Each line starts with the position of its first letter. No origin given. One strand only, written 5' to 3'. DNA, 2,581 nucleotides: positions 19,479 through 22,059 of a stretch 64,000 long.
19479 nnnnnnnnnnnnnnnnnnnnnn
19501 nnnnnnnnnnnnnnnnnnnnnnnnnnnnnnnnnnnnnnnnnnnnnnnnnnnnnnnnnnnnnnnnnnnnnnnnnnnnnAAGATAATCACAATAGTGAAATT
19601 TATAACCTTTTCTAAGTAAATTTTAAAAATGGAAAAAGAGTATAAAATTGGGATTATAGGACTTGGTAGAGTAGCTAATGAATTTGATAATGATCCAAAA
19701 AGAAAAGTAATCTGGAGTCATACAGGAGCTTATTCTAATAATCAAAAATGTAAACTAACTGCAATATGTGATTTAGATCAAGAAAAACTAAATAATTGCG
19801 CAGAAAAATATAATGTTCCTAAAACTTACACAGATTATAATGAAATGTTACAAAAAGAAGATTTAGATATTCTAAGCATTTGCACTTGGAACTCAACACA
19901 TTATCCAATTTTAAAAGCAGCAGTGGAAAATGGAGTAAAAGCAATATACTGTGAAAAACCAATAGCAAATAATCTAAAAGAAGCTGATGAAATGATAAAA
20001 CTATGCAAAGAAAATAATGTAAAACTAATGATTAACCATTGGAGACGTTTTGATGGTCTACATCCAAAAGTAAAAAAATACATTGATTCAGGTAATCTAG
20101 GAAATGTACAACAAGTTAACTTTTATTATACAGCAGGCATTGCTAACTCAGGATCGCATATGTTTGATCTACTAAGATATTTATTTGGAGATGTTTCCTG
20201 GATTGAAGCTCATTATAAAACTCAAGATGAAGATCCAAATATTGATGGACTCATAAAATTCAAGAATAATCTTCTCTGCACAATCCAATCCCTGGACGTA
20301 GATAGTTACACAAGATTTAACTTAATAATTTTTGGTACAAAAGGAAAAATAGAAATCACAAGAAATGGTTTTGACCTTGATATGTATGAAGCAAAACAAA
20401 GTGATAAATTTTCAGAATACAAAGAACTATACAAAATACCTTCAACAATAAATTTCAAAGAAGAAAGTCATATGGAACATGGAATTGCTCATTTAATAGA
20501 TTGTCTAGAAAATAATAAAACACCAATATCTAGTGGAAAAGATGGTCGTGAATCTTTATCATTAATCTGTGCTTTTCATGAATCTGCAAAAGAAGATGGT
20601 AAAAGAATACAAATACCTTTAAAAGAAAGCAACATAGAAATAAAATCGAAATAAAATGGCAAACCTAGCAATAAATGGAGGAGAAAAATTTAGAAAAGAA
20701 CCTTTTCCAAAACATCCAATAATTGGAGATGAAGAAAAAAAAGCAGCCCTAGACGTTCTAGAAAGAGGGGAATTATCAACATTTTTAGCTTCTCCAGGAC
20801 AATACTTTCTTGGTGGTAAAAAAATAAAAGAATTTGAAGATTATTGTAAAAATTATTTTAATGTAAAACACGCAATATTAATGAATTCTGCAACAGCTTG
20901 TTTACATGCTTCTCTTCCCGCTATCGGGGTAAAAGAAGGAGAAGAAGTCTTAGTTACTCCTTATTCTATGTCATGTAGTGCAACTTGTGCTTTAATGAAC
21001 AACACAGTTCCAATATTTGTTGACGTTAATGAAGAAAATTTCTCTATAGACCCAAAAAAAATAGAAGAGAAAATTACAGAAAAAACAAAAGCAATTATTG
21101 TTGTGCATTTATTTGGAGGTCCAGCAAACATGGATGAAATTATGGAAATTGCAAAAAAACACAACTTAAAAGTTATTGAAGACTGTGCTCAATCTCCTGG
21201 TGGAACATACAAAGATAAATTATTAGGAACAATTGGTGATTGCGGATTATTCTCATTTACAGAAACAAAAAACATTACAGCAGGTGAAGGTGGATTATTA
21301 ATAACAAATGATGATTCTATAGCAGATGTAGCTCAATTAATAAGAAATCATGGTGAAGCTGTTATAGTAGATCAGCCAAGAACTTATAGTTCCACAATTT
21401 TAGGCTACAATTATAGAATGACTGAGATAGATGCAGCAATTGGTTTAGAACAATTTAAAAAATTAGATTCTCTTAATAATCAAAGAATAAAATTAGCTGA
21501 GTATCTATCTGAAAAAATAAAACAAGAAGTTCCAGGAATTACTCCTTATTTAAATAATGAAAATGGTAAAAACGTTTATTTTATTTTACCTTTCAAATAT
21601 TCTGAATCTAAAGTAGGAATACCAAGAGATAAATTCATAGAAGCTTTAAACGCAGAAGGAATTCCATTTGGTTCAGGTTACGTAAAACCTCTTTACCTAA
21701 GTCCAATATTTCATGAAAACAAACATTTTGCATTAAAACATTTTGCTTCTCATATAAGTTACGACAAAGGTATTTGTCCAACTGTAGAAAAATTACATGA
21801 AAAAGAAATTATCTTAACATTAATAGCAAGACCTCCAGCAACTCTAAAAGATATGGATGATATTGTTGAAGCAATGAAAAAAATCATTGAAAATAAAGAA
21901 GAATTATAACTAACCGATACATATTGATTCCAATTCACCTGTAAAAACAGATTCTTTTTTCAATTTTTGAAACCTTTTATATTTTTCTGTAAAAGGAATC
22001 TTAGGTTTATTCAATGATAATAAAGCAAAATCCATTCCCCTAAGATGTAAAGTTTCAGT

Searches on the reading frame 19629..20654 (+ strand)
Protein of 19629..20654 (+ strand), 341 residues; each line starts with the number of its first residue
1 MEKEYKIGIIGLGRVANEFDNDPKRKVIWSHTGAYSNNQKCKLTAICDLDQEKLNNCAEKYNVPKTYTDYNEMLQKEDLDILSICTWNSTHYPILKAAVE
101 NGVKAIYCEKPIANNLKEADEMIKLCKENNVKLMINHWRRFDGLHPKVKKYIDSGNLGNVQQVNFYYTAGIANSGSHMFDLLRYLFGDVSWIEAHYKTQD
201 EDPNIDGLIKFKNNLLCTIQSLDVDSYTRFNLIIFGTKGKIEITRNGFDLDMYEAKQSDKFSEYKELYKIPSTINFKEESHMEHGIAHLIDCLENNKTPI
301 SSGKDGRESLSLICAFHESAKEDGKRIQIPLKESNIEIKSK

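Call 5: search_protein_families(library=pfam, proteins=[window:19629-20654:+], max_evalue=0.01)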
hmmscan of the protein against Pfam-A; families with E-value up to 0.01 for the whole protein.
window:19629-20654:+ (341 aa): 3 families
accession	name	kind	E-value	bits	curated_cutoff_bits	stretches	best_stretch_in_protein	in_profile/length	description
PF01408.29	GFO_IDH_MocA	-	4e-26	92.5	24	1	6-137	2-120/120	Oxidoreductase family, NAD-binding Rossmann fold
PF02894.22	GFO_IDH_MocA_C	-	3.1e-12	47.2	22.9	1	173-324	45-214/218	Oxidoreductase family, C-terminal alpha/beta domain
PF22725.1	GFO_IDH_MocA_C3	-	3.6e-11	43.6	27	1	172-242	47-124/124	GFO/IDH/MocA C-terminal domain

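Call 6: search_protein_families(library=ncbifam, proteins=[window:19629-20654:+], max_evalue=0.01)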
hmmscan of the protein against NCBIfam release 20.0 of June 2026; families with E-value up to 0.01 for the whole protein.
window:19629-20654:+ (341 aa): 11 families
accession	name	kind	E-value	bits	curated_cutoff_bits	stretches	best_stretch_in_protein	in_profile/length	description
TIGR04380.1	myo_inos_iolG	equivalog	2.3e-34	118.8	355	1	5-323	2-326/330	inositol 2-dehydrogenase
NF040723.1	UDP-GlcNAcDh_Arch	equivalog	4.2e-33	115.2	450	1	30-319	14-300/302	UDP-N-acetylglucosamine 3-dehydrogenase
NF052479.1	LevoglcsnDh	equivalog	2.9e-25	88.8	650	2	42-165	37-159/386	levoglucosan dehydrogenase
NF041392.1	XylDh_Gfo6_Halo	equivalog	4.3e-22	78.4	350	1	34-164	35-167/350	D-xylose 1-dehydrogenase Gfo6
NF058561.1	BT_2158_fam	equivalog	7.1e-15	54.5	750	1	40-166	56-183/487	glycoside 3-dehydrogenase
NF007574.0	PRK10206.1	equivalog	1.6e-14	53.7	352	1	52-166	39-152/345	oxidoreductase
NF008607.0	PRK11579.1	subfamily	3.6e-14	52.5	330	1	35-164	24-149/346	oxidoreductase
NF052679.1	InsChiInosDhIolG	equivalog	4.4e-13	49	540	1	40-161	27-149/343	bifunctional inositol 2-dehydrogenase/D-chiro-inositol 1-dehydrogenase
NF058563.1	BT_2159_fam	equivalog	8.1e-13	48.1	650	1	6-179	2-163/350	disaccharide 3-dehydrogenase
NF009830.0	PRK13304.1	equivalog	0.0022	17.5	267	1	6-133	3-116/265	aspartate dehydrogenase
NF003990.0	PRK05472.1-4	equivalog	0.0085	15.7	233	0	37-115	106-183/214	redox-sensing transcriptional repressor Rex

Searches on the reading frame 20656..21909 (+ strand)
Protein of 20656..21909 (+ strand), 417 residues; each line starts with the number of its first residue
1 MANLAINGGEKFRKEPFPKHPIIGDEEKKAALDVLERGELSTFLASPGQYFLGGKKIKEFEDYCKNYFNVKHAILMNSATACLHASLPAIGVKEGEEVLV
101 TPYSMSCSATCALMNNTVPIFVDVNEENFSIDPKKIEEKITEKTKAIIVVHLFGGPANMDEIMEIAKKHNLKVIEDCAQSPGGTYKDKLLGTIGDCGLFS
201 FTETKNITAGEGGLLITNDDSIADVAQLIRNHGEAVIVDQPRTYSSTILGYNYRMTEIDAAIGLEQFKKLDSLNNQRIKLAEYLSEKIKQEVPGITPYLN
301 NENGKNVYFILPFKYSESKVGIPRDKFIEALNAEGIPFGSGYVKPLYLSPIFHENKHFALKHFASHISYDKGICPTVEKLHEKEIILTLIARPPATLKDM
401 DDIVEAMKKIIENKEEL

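Call 5: search_protein_families(library=pfam, proteins=[window:20656-21909:+], max_evalue=0.01)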
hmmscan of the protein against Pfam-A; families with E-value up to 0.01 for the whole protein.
window:20656-21909:+ (417 aa): 4 families
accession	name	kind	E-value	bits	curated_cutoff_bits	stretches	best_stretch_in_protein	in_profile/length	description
PF01041.23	DegT_DnrJ_EryC1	-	1.4e-93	314.5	19.8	1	48-380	18-347/360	DegT/DnrJ/EryC1/StrS aminotransferase family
PF01212.27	Beta_elim_lyase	-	1.8e-08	34.5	27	1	55-235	32-229/288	Beta-eliminating lyase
PF00266.25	Aminotran_5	-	2.8e-05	23.7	21.5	1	61-184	49-183/371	Aminotransferase class-V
PF00155.27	Aminotran_1_2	-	0.00012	21.8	19.7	1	57-176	44-185/361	Aminotransferase class I and II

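Call 6: search_protein_families(library=ncbifam, proteins=[window:20656-21909:+], max_evalue=0.01)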
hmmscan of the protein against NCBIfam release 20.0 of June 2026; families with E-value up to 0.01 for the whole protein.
window:20656-21909:+ (417 aa): 37 families (the best 25 are shown)
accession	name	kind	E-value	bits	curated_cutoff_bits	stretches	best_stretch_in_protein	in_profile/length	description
TIGR03588.1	PseC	equivalog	6.1e-68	229.5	423.5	1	49-363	24-345/380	UDP-4-amino-4,6-dideoxy-N-acetyl-beta-L-altrosamine transaminase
NF008687.0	PRK11706.1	equivalog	3.3e-60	203.8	375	1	57-358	33-335/375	dTDP-4-amino-4,6-dideoxygalactose transaminase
TIGR04181.1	NHT_00031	hypoth_equivalog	1.7e-59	201.5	420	1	20-361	5-344/359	LegC family aminotransferase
NF008658.2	PRK11658.1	equivalog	8e-57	192.6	631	1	20-412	9-378/379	UDP-4-amino-4-deoxy-L-arabinose aminotransferase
TIGR02379.1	ECA_wecE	subfamily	1e-51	175.9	434.85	1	54-346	30-324/376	dTDP-4-amino-4,6-dideoxy-D-glucose transaminase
NF011936.0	PRK15407.1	equivalog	1e-46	159.5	423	2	28-234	37-252/440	lipopolysaccharide biosynthesis protein RfbH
TIGR04427.1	PLP_DesI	equivalog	9.4e-44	150.1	650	1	53-358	50-340/390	dTDP-4-dehydro-6-deoxyglucose aminotransferase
TIGR01977.1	am_tr_V_EF2568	hypoth_equivalog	3.3e-10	39.5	377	1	55-218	44-214/376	cysteine desulfurase family protein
NF005816.0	PRK07682.1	equivalog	6.8e-10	38.1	620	1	58-176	73-202/390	aminotransferase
NF004975.0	PRK06348.1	equivalog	1e-09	37.9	549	1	56-176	75-201/384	pyridoxal phosphate-dependent aminotransferase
NF041091.1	asp_aminotase_Arch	equivalog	3.7e-09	35.9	550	1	29-176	47-199/376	aspartate aminotransferase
NF005817.0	PRK07683.1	equivalog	7.8e-08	31.4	575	1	65-174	84-198/387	aminotransferase A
NF006230.0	PRK08363.1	equivalog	2.1e-07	30.1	534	1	76-176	99-205/398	alanine aminotransferase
NF005305.0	PRK06836.1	equivalog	3.3e-07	29.9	376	1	67-149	95-176/396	pyridoxal phosphate-dependent aminotransferase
NF005855.0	PRK07777.1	equivalog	5.6e-07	29.2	553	1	73-176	92-202/391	pyridoxal phosphate-dependent aminotransferase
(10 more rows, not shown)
